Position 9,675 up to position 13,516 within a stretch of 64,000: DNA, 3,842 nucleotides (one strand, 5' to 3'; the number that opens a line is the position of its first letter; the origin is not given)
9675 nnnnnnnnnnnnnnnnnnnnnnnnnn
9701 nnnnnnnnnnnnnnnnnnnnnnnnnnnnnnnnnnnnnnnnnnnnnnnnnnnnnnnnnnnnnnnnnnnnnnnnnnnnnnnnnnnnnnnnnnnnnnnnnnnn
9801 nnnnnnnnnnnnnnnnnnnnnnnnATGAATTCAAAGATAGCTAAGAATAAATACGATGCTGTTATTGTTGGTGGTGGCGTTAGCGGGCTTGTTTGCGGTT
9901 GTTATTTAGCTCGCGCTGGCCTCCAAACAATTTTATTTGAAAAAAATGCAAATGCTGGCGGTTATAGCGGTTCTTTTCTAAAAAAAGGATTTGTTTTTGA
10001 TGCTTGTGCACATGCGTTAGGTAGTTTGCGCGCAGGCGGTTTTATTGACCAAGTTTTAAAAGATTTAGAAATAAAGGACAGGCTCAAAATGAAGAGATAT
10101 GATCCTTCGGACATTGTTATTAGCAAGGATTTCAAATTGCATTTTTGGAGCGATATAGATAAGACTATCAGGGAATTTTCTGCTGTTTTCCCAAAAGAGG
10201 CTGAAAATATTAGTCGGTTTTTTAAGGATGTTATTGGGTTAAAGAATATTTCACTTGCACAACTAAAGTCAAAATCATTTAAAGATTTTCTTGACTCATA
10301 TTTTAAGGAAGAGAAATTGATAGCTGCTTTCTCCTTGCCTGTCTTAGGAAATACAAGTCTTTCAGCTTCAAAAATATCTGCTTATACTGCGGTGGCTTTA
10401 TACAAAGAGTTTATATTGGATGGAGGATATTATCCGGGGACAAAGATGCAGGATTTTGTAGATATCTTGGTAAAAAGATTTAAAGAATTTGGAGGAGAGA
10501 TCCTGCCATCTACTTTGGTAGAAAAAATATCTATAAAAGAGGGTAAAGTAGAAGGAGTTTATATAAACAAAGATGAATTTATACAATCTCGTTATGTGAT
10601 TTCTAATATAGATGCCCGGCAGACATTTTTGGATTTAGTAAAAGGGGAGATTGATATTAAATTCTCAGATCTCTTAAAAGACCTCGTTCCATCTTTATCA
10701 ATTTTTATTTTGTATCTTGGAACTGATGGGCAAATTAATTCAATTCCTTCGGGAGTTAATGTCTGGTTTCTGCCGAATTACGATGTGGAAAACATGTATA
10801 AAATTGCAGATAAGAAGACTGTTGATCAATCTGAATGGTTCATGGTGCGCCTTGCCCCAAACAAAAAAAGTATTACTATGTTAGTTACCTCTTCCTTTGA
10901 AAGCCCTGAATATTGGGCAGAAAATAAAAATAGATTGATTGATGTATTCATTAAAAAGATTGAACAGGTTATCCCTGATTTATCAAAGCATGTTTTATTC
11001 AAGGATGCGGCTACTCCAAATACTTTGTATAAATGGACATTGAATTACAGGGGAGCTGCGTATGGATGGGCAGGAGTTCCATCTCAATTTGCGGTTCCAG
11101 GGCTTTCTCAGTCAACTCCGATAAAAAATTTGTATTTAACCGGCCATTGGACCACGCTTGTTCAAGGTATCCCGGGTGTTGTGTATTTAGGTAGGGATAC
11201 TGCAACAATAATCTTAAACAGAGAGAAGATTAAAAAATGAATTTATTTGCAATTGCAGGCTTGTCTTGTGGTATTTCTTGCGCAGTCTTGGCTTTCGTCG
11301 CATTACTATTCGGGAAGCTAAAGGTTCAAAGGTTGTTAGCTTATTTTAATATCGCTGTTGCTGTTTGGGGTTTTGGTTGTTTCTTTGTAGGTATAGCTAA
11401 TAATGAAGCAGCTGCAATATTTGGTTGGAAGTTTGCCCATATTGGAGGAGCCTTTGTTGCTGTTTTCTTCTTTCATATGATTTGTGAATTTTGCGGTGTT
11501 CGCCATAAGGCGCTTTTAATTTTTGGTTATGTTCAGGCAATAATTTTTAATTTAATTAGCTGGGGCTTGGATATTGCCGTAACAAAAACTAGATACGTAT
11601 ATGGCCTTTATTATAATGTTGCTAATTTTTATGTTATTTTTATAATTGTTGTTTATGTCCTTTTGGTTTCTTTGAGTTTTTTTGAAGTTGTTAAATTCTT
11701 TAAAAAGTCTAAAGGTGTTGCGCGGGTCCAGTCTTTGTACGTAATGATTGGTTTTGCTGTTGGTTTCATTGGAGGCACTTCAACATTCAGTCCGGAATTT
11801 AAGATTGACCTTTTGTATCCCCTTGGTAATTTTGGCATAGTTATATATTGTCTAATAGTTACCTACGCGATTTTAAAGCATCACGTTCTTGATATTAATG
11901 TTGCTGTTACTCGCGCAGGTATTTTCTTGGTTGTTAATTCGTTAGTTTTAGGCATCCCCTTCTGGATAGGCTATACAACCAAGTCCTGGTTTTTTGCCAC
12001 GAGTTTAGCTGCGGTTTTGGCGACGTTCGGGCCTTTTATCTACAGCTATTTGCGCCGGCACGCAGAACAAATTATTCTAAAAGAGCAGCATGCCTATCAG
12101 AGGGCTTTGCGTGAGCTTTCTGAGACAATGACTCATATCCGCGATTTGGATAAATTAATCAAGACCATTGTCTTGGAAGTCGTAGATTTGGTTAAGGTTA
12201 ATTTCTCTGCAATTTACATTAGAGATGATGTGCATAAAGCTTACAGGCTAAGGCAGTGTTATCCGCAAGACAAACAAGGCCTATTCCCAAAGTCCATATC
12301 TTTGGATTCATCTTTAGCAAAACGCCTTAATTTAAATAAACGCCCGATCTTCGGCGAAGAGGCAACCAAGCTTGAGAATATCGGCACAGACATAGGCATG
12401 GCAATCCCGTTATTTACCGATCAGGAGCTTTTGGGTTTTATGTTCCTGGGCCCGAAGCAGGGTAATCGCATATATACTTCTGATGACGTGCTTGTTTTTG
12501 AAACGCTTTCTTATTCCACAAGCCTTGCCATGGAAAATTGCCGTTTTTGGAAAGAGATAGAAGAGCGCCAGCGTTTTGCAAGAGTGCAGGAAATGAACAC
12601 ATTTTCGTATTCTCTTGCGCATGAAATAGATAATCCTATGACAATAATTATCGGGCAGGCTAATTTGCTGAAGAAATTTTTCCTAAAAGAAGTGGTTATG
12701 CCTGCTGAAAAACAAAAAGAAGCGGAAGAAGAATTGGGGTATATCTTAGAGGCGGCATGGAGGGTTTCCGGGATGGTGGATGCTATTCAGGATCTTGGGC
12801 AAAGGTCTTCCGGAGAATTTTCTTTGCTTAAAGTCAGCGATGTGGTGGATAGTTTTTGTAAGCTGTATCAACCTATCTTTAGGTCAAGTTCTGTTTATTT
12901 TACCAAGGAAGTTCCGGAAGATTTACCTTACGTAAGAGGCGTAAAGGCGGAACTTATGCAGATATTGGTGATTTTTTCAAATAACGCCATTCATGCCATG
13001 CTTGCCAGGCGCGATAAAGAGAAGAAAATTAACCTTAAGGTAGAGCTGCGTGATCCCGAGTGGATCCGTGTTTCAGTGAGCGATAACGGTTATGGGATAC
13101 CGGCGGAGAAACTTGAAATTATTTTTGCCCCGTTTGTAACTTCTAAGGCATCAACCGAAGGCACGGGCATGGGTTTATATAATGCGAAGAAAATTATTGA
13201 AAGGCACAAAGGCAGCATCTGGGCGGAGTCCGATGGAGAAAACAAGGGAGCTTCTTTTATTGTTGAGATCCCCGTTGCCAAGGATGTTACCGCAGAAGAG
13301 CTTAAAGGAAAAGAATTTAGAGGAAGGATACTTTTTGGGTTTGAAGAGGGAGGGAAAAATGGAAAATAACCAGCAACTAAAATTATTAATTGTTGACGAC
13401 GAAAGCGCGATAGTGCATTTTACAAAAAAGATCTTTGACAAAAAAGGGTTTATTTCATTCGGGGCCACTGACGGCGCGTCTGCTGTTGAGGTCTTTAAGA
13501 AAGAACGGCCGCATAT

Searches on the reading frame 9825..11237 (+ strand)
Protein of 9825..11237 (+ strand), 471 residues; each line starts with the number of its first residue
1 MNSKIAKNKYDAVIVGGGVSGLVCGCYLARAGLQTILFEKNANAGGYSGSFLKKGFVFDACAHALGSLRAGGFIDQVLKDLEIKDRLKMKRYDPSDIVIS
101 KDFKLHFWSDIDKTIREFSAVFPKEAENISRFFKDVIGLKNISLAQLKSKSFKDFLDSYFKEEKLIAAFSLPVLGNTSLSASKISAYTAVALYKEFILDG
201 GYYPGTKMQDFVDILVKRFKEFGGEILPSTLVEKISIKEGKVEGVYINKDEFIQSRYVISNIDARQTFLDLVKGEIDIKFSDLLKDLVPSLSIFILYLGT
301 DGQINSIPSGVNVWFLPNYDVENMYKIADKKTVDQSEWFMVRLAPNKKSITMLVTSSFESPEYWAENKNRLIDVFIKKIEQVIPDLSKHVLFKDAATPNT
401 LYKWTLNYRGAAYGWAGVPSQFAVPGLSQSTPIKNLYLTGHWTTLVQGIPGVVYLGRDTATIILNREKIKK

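Call 52: search_protein_families(library=pfam, proteins=[window:9825-11237:+], max_evalue=0.01)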
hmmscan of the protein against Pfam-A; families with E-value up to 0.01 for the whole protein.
window:9825-11237:+ (471 aa): 11 families
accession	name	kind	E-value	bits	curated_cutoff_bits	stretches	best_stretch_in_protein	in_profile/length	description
PF01593.30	Amino_oxidase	-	4.4e-13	49.8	19.8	1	19-464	1-443/443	Flavin containing amine oxidoreductase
PF13450.12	NAD_binding_8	-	1.2e-11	45.2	21.9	1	14-68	1-55/68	NAD(P)-binding Rossmann-like domain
PF01266.30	DAO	-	3.3e-09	37.2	27.9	1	11-49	1-40/353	FAD dependent oxidoreductase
PF00890.30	FAD_binding_2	-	3.5e-08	33.5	20.4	1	11-46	1-36/414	FAD binding domain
PF01946.23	Thi4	-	1e-06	28.6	26.2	1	9-48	17-57/235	Thi4 family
PF03486.20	HI0933_like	-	3.3e-06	27.2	50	1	11-45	2-36/244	HI0933-like protein Rossmann domain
PF12831.13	FAD_oxidored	-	1.1e-05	25.3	27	1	11-84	1-71/416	FAD dependent oxidoreductase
PF00070.33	Pyr_redox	-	8e-05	23.5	22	1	12-42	2-32/82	Pyridine nucleotide-disulphide oxidoreductase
PF01494.25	FAD_binding_3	-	0.00041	20.1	22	1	10-44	2-36/349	FAD binding domain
PF01134.28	GIDA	-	0.00068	19.2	22.1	1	11-45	1-29/391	Glucose inhibited division protein A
PF07992.20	Pyr_redox_2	-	0.0022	17.9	26.1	1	10-44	1-31/291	Pyridine nucleotide-disulphide oxidoreductase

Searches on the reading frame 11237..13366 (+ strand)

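Call 52: search_protein_families(library=pfam, proteins=[window:11237-13366:+], max_evalue=0.01)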
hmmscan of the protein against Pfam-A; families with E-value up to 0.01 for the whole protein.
window:11237-13366:+ (710 aa): 7 families
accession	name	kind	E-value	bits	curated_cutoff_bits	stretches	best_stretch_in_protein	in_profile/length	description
PF02518.31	HATPase_c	-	1.7e-22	80.3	26.4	1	570-681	3-110/111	Histidine kinase-, DNA gyrase B-, and HSP90-like ATPase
PF16927.11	HisKA_7TM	-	1.4e-12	48.4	28.6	1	14-220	5-222/224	N-terminal 7TM region of histidine kinase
PF13492.12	GAF_3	-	3.5e-08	34.3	27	1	303-434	1-129/129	GAF domain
PF00512.31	HisKA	-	1.2e-07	32.1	26.9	1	453-525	2-65/66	His Kinase A (phospho-acceptor) domain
PF13185.12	GAF_2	-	4.7e-06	27.3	28.6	1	302-433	2-136/136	GAF domain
PF14501.12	HATPase_c_5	-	0.00032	21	22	1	572-666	5-91/102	GHKL domain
PF01590.32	GAF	-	0.00037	21.5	22.4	1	303-431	1-132/133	GAF domain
